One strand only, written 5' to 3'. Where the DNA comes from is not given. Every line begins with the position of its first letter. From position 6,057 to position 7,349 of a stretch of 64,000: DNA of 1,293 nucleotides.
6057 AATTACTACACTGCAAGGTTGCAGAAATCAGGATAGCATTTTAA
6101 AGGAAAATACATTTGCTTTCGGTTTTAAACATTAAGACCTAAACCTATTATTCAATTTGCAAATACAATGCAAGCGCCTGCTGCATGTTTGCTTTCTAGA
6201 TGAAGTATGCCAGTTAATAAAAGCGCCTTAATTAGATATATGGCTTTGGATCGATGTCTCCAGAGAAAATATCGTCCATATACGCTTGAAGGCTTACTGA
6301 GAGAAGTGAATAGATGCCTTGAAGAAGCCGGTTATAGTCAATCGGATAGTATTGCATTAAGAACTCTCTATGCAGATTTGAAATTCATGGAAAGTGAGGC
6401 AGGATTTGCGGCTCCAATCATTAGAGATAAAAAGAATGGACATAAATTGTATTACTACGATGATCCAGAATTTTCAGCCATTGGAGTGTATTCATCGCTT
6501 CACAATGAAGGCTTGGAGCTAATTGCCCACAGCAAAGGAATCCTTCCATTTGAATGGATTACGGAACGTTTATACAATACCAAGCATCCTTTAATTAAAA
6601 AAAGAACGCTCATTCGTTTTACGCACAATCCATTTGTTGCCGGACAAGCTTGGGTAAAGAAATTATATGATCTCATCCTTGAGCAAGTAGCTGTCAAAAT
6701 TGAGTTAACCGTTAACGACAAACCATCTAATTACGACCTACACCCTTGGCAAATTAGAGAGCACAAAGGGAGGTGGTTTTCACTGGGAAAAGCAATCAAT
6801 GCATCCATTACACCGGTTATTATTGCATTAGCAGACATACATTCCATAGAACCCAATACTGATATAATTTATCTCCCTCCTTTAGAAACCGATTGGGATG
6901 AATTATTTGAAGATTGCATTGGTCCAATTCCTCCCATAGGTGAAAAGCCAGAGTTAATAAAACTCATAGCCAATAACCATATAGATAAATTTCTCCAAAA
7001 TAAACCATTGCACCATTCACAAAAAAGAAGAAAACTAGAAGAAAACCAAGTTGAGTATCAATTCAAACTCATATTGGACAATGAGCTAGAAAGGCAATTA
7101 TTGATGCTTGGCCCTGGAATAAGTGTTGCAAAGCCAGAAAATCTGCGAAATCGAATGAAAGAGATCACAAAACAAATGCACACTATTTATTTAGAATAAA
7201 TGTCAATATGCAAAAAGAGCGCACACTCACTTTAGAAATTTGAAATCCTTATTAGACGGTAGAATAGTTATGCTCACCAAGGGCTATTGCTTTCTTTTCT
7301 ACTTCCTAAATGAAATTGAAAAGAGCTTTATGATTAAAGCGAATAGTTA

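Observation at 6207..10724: WYL regulator plus 5-gene operon of unknowns (J-domain membrane protein, two mini membrane proteins, TPR-retropepsin protease): candidate undescribed WYL-controlled system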

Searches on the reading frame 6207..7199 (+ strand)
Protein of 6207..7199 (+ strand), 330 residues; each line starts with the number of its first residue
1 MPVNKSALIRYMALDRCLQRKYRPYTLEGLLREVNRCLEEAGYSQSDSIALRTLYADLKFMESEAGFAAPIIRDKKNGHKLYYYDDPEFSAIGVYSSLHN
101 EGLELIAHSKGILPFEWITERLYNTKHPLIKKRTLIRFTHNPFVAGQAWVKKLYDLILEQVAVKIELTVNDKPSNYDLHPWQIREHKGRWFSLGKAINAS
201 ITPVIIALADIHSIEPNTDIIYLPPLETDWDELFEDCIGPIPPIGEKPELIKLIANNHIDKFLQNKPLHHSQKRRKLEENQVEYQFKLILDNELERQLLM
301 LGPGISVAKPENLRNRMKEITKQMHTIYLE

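Call 3: search_protein_families(library=pfam, proteins=[window:6207-7199:+], max_evalue=1)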
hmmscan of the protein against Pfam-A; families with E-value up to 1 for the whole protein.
window:6207-7199:+ (330 aa): 2 families
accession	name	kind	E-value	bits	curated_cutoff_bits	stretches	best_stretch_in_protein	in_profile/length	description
PF25583.1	WCX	-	7.7e-05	23.4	23.9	1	272-324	22-75/76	WCX domain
PF13280.12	WYL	-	0.064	13.7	21.8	1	151-194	4-49/70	WYL domain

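Call 4: search_protein_families(library=padloc, proteins=[window:6207-7199:+], max_evalue=0.1)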
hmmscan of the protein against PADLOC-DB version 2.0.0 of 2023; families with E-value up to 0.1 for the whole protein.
window:6207-7199:+ (330 aa): 1 family
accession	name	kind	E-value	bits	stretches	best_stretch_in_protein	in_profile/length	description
PDLC01652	WYL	-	1.2e-15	56.2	1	148-324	18-161/162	"CAS-I,CAS-II,CAS-III,CAS-IV,CAS-V,CAS-VI; associated_signaling"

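Call 5: search_protein_families(library=ncbifam, proteins=[window:6207-7199:+], max_evalue=1)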
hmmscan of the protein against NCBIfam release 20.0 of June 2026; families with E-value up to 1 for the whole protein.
window:6207-7199:+ (330 aa): 1 family
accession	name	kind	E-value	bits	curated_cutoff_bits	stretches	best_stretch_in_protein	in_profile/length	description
TIGR02351.2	thiH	equivalog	0.036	13.1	380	1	269-330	95-156/364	2-iminoacetate synthase ThiH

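Call 72: search_solved_structures(query=window:6207-7199:+, max_evalue=1)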
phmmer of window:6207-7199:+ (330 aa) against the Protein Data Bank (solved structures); distinct sequences matched with E-value up to 1: 0.

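Call 73: search_protein_families(library=phrogs, proteins=[window:6207-7199:+], max_evalue=0.01)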
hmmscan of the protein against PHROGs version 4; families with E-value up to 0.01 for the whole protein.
window:6207-7199:+ (330 aa): 0 families

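Call 82: find_related_loci(query=window:6207-7199:+, collection=metagenome_contigs, flank=7000)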
Query window:6207-7199:+ (330 aa) in metagenome_contigs; peptide patterns used: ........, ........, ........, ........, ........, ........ (x = any residue, [..] = any of these).
121 stretches matched a pattern; 6 encode a relative of the query (tblastn E <= 1e-3); 6 distinct loci.
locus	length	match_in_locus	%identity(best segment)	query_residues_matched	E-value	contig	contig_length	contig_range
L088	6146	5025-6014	81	1-330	0e+0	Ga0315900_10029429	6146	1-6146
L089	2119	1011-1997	52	1-328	2e-118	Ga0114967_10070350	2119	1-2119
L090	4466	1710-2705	26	1-324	9e-20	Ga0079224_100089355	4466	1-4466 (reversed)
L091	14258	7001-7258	37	1-90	2e-7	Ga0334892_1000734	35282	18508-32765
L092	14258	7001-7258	37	1-90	2e-7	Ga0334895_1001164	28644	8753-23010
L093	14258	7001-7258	37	1-90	2e-7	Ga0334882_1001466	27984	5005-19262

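Call 107: search_solved_structures(query=A8, max_evalue=1, show_alignments=1)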
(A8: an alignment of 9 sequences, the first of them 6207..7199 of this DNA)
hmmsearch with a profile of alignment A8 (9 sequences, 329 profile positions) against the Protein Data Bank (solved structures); distinct sequences matched with E-value up to 1: 10.
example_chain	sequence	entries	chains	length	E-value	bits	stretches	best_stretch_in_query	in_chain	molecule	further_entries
7p5x_AY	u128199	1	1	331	3.7e-13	52.4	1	76-326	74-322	Transcriptional regulator-like protein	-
9fnd_X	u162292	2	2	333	3.8e-13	52.4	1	76-326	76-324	Transcriptional regulator-like protein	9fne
9cu3_B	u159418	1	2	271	5.4e-08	35.5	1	92-324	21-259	WYL domain-containing protein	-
9pfq_Q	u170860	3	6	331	2.1e-07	33.6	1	95-324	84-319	WYL domain-containing protein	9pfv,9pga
8tp8_A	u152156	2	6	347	2.4e-07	33.4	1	95-324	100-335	DeoR-family transcriptional regulator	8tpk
7tzv_A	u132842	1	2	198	3.8e-07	32.7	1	150-324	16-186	WYL domain-containing protein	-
7u02_B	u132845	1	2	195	4.3e-07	32.5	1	150-324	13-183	WYL domain-containing protein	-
6sj9_A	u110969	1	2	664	2e-06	30.4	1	155-321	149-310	Proteasome accessory factor B/C (PafBC)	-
7qfz_A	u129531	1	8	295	0.0067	18.8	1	155-236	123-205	WYL domain-containing protein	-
7p5x_AX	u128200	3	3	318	0.42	12.8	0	286-325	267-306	PafC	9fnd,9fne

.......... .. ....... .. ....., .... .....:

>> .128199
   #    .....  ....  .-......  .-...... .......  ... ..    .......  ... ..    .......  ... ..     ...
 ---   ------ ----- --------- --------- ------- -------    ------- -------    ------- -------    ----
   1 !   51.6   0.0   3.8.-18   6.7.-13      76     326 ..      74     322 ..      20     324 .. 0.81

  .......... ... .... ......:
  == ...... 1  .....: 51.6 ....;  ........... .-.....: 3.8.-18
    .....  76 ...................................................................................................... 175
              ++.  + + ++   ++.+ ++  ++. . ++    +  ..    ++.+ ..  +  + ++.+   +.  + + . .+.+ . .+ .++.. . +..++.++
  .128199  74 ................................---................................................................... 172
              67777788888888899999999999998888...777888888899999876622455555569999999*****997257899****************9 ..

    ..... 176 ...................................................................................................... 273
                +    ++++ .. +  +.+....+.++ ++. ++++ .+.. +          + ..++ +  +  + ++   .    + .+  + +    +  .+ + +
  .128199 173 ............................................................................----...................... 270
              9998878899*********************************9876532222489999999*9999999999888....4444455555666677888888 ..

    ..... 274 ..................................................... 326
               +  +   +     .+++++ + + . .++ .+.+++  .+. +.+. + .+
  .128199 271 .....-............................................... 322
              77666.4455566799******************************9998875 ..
